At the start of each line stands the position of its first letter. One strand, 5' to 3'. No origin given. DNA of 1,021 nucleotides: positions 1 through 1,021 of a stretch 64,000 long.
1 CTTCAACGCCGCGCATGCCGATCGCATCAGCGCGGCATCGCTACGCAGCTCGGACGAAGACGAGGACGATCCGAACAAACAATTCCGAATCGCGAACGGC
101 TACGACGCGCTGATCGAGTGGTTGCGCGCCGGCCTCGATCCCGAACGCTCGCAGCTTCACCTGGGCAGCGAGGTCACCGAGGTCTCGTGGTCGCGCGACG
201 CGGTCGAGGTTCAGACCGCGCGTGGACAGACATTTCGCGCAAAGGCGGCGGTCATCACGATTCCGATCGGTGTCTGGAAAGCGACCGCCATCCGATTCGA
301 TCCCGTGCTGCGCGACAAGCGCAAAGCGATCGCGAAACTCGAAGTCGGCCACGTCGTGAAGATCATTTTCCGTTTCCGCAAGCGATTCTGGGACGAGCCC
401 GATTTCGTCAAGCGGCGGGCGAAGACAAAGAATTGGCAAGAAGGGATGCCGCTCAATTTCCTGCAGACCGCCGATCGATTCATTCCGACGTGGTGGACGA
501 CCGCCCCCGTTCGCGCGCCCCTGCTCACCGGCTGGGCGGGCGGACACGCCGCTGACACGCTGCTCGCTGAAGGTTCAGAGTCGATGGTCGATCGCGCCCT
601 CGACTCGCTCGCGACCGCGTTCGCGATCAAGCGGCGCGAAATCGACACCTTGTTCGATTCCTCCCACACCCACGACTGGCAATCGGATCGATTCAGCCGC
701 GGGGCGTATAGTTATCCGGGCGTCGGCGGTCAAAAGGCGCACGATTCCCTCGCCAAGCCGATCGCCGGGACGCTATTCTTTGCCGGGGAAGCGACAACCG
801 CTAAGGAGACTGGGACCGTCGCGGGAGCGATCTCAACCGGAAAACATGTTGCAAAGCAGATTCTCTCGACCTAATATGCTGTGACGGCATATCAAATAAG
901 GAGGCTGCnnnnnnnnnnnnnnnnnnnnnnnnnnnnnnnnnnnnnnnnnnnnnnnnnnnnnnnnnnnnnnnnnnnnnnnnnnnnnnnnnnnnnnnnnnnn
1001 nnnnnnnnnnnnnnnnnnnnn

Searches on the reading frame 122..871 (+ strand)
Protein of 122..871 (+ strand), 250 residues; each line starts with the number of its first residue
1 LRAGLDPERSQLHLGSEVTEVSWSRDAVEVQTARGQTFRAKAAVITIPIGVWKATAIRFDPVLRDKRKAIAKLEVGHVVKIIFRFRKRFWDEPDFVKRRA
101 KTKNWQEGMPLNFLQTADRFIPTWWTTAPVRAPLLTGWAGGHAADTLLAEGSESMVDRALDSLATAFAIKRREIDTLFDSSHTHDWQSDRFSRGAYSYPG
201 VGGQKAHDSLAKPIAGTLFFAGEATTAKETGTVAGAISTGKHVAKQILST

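Call 23: search_protein_families(library=pfam, proteins=[window:122-871:+], max_evalue=0.001)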
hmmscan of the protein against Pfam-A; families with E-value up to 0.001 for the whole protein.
window:122-871:+ (250 aa): 1 family
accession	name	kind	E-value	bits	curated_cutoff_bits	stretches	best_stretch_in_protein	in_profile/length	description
PF01593.30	Amino_oxidase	-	1.3e-45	157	19.8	1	9-248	216-443/443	Flavin containing amine oxidoreductase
